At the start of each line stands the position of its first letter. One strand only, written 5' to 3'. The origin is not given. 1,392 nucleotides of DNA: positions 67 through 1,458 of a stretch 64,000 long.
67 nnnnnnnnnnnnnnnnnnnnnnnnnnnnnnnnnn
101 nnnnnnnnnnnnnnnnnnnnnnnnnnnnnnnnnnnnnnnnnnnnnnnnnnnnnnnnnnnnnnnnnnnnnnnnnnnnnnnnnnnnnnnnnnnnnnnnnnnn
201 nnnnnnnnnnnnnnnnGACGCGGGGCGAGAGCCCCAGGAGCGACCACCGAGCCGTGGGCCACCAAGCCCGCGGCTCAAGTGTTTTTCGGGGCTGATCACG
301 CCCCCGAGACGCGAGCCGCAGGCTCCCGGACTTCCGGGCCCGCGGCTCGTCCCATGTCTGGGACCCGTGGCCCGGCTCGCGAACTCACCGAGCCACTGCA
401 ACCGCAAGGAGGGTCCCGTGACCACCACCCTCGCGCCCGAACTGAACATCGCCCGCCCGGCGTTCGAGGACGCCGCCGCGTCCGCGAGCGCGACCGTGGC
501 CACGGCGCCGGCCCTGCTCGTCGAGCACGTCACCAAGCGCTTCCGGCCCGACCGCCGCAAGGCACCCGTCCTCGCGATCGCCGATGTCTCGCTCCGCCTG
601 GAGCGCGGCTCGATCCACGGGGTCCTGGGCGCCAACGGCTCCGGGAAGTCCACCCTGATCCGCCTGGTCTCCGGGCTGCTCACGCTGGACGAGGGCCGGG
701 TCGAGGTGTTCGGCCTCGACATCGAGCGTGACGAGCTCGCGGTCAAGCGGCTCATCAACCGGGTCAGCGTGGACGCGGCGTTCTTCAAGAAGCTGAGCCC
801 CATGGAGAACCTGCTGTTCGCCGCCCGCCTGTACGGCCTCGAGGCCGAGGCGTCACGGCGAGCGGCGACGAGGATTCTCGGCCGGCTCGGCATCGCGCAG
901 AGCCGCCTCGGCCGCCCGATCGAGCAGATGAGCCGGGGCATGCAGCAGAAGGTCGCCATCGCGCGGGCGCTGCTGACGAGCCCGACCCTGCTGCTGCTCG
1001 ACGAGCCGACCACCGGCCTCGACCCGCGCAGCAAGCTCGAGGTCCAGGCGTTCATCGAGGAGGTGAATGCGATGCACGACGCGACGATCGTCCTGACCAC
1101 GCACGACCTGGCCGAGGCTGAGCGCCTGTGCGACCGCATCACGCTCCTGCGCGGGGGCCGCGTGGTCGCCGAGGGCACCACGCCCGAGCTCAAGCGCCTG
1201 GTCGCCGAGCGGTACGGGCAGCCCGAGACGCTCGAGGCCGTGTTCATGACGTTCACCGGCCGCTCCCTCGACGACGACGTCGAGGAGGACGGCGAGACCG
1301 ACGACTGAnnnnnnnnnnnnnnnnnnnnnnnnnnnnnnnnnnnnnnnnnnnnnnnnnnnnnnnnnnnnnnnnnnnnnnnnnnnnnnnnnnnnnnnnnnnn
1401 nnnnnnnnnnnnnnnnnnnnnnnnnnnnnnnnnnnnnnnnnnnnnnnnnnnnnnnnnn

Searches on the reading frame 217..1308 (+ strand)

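Call 39: search_protein_families(library=pfam, proteins=[window:217-1308:+], max_evalue=0.0001)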
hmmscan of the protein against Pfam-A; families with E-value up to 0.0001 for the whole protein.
window:217-1308:+ (363 aa): 2 families
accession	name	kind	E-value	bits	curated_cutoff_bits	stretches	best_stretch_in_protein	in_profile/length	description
PF00005.33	ABC_tran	-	1.4e-29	103.9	25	1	122-266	2-137/137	ABC transporter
PF13304.12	AAA_21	-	1e-15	59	27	1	230-299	230-301/304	AAA domain, putative AbiEii toxin, Type IV TA system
